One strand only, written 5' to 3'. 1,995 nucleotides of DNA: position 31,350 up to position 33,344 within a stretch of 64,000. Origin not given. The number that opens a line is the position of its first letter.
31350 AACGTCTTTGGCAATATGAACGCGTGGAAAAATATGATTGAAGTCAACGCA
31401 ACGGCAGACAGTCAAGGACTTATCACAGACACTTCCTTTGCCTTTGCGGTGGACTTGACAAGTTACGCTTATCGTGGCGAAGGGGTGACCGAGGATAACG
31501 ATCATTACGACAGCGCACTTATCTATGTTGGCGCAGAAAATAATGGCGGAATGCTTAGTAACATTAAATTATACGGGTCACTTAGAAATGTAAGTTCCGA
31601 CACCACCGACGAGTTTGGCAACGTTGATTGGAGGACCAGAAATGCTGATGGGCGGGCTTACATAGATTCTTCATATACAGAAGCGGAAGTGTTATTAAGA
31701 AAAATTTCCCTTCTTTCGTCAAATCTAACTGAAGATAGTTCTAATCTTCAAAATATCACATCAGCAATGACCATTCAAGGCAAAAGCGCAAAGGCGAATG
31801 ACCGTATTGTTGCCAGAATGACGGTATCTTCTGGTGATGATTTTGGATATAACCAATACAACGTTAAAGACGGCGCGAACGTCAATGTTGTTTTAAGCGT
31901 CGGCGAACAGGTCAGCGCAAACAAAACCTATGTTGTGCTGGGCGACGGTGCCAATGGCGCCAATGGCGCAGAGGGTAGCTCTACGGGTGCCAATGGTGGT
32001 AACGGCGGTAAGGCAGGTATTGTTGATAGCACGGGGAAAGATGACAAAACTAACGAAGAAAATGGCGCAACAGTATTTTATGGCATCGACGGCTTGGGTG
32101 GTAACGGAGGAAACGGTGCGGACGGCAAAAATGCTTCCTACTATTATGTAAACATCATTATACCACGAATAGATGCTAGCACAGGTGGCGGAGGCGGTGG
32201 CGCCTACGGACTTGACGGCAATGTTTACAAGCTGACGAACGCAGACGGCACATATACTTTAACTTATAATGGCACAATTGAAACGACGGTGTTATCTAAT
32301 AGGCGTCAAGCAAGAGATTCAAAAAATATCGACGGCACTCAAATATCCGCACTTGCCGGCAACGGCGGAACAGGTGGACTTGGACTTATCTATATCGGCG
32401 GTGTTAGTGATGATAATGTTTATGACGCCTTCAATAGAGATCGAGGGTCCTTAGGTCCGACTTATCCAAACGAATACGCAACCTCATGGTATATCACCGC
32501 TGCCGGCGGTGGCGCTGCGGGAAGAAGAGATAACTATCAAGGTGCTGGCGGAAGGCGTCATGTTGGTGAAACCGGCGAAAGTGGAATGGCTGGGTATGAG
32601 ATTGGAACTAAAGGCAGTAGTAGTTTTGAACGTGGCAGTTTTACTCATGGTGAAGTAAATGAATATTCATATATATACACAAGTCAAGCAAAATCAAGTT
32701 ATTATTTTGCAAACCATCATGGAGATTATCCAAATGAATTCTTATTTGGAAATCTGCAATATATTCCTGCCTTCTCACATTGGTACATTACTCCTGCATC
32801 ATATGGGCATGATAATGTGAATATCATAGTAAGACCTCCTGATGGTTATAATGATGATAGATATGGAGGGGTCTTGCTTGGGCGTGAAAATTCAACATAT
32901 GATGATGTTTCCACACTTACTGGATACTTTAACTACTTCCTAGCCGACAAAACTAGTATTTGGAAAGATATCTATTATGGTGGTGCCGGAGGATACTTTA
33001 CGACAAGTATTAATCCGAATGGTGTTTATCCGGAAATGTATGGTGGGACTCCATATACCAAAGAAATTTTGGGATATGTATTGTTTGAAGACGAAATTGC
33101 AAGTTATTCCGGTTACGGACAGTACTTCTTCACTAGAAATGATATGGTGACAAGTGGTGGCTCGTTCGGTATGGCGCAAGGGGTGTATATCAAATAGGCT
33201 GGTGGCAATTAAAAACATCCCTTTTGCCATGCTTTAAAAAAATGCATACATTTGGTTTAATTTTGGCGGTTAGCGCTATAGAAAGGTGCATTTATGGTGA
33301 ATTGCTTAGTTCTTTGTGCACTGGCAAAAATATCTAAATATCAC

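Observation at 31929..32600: Polyglycine-rich tract near the C-terminus, possible PGII-type tip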

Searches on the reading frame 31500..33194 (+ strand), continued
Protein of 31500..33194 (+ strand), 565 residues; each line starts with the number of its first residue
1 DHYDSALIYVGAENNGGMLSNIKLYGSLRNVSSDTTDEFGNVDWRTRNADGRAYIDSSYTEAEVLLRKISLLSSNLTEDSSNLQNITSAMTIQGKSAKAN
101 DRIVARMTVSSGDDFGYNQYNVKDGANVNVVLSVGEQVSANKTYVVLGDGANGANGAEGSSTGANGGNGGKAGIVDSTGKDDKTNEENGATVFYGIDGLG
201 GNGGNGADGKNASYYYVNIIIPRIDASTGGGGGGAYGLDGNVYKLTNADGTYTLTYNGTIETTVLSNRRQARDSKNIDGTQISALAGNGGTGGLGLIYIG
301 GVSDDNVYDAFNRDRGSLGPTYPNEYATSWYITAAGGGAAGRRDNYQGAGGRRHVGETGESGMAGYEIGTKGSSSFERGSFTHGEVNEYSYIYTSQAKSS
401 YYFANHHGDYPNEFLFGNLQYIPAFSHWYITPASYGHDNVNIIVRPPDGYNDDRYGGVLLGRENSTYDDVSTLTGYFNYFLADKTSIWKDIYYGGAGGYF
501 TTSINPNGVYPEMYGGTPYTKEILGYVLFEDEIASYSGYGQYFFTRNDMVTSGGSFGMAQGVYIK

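Call 33: find_related_loci(query=A2, collection=genome_contigs, flank=6000)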
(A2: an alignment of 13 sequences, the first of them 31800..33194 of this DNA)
Query A2 (465 aa) in genome_contigs; peptide patterns used: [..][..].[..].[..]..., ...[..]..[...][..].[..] (x = any residue, [..] = any of these).
58 stretches matched a pattern; 7 encode a relative of the query (tblastn E <= 1e-3); 7 distinct loci.
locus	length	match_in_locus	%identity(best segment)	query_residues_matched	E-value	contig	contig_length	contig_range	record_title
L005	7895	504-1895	42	22-462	2e-51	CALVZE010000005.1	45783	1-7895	MAG: uncultured Clostridia bacterium isolate BRZ_PH__bin59 genome assembly, contig: BRZ_PH__NODE_1050_length_45783_cov_8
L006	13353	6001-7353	40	21-462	4e-50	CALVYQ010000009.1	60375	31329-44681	MAG: uncultured Clostridia bacterium isolate BRZ_GB__bin77 genome assembly, contig: BRZ_GB__NODE_803_length_60375_cov_14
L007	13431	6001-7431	41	24-462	3e-49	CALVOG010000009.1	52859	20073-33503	MAG: uncultured Clostridia bacterium isolate BRZ_CQ__bin29 genome assembly, contig: BRZ_CQ__NODE_626_length_52859_cov_11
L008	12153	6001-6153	48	415-459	9e-7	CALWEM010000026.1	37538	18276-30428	MAG: uncultured Clostridia bacterium isolate E06__bin220 genome assembly, contig: E06__k127_2422010, whole genome shotgu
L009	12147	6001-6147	47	417-462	9e-7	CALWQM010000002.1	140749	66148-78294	MAG: uncultured Clostridia bacterium isolate E14__bin174 genome assembly, contig: E14__k127_1510992, whole genome shotgu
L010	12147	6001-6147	50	417-459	2e-5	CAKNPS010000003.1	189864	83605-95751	MAG TPA_asm: uncultured Clostridia bacterium isolate ERR3414581_bin.102_metaWRAP_v1.1_MAG genome assembly, contig: NODE_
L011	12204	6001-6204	37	386-462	3e-5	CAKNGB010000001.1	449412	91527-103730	MAG TPA_asm: uncultured Clostridia bacterium isolate ERR3414586_bin.3_metaWRAP_v1.1_MAG genome assembly, contig: NODE_5_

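Call 88: search_protein_families(library=pfam, proteins=[P0017], max_evalue=10)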
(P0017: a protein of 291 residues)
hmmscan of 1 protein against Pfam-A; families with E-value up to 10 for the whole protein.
P0017 (291 aa): 0 families

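Call 89: list_cluster_members(proteins=[P0017, P0005, P0010])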
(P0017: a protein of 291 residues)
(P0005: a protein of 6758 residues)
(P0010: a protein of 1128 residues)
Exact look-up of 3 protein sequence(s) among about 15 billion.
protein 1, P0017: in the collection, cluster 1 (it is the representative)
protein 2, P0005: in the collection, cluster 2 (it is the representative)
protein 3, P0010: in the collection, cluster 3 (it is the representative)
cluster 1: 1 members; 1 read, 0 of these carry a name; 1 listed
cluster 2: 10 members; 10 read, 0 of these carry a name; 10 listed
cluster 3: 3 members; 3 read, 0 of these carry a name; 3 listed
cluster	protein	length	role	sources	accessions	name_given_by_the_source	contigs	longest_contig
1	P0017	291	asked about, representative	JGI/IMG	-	-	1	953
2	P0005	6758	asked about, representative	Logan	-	-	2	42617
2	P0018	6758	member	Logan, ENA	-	-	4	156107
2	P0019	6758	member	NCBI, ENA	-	-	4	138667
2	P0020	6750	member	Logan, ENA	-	-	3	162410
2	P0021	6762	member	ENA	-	-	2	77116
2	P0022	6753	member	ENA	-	-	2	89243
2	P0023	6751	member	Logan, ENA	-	-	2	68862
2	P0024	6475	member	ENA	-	-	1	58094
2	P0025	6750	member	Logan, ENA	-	-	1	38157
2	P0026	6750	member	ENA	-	-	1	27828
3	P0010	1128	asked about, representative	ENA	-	-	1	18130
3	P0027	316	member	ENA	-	-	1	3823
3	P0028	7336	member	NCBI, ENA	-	-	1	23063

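Call 99: find_encoding_contigs(protein=P0006, flank=6000, max_places=3)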
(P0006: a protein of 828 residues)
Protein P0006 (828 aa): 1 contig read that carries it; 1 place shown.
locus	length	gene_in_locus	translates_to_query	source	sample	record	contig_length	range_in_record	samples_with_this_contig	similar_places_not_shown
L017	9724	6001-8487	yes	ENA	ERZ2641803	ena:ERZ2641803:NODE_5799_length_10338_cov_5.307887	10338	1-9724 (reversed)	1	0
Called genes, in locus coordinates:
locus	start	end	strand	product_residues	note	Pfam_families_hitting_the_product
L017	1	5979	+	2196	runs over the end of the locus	?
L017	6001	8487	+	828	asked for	-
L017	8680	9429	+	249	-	PF14520:HHH_5 (faint), PF04002:RadC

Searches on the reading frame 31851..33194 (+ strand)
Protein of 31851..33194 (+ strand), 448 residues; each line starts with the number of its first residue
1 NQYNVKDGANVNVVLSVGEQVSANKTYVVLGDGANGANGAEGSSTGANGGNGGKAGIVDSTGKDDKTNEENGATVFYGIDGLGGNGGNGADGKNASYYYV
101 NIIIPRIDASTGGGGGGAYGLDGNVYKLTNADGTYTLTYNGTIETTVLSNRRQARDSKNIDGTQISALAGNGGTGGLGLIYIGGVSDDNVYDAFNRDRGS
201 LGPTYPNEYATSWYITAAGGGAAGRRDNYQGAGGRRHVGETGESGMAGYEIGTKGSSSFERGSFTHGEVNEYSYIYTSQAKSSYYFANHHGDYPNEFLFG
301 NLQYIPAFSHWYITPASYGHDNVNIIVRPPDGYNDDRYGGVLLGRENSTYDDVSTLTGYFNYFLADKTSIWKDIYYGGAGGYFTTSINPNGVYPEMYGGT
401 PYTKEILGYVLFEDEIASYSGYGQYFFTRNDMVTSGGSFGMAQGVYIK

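Call 5: search_protein_families(library=pfam, proteins=[window:31929-33194:+], max_evalue=10)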
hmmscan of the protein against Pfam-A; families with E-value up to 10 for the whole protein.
window:31929-33194:+ (422 aa): 0 families

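Call 55: predict_structure(alignment_id=A4)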
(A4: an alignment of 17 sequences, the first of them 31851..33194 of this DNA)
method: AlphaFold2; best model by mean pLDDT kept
length: 448 residues; sequences in the alignment: 17
mean_pLDDT: 32.0   pTM: 0.24
mean pLDDT of the five models: 32.0, 30.0, 28.9, 28.1, 27.8
residues with pLDDT >= 90: 0; 70-90: 0; 50-70: 2; < 50: 446
segments of 3 or more residues with pLDDT < 50: 1-66, 68-70, 72-448
pLDDT, mean of each block of 10 residues (from residue 1): 28 36 43 31 27 36 46 43 29 28 29 27 37 41 37 38 33 31 37 32 28 29 33 33 27 25 28 28 28 28 30 30 28 27 28 33 36 31 35 35 34 36 33 26 25
secondary structure, 60 per line:
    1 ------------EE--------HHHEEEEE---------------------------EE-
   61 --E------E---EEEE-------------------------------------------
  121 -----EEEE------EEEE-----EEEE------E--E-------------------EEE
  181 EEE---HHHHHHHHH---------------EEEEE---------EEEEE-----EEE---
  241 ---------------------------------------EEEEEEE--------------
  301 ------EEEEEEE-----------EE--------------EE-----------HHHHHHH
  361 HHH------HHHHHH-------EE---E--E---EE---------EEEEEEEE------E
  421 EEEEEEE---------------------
elements in order: E26-30 E74-77 E126-129 E136-139 E145-148 E178-183 H187-195 E211-215 E225-229 E235-237 E280-286 E307-313 H354-363 H370-375 E406-413 E420-427

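Call 56: search_protein_families(library=pfam, alignment_id=A3, max_evalue=10)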
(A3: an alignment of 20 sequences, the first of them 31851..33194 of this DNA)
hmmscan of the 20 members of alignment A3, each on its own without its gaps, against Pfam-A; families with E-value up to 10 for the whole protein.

A. member 1, window:31851-33194:+ (448 aa): 0 families

B. families by the number of members that match (of 20 scanned): 3 families
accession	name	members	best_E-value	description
PF25359.1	PH_met_RdRP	1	0.06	Metazoan RdRP associated PH-like domain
PF06725.17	3D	1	0.068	3D domain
PF21422.2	NP_C_Orthomyx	1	0.19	Orthomyxovirus nucleoprotein, C-terminal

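Call 60: search_dna_similar(query=window:31851-33194:+, collection=phages, mode=protein, max_evalue=1, max_rows=15)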
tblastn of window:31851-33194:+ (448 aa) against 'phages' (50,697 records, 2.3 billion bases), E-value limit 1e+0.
No match.

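Call 84: find_related_loci(query=A4, collection=viral_contigs, flank=3000)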
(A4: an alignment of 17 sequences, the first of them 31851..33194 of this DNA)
Query A4 (448 aa) in viral_contigs; peptide patterns used: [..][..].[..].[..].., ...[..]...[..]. (x = any residue, [..] = any of these).
55 stretches matched a pattern, but none encodes a relative of the query by tblastn (E <= 1e-3).

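Call 85: find_related_loci(query=A4, collection=metagenome_contigs, flank=3000)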
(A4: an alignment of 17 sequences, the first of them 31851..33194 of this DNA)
Query A4 (448 aa) in metagenome_contigs; peptide patterns used: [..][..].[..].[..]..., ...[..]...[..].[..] (x = any residue, [..] = any of these).
47 stretches matched a pattern; 3 encode a relative of the query (tblastn E <= 1e-3); 3 distinct loci.
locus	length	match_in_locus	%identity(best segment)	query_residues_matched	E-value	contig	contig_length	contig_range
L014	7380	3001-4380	40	5-445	4e-43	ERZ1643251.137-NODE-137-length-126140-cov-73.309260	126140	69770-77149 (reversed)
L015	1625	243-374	52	400-440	6e-7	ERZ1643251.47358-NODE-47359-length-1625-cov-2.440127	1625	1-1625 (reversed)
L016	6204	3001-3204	37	369-445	7e-6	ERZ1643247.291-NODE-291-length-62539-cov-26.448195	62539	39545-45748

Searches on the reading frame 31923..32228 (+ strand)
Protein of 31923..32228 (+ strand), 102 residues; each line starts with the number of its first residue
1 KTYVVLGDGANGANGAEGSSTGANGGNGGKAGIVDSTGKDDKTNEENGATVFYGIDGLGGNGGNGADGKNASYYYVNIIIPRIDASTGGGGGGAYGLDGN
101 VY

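Call 59: search_solved_structures(query=window:31923-32228:+, max_evalue=10, show_alignments=5)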
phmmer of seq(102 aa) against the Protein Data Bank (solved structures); distinct sequences matched with E-value up to 10: 0.
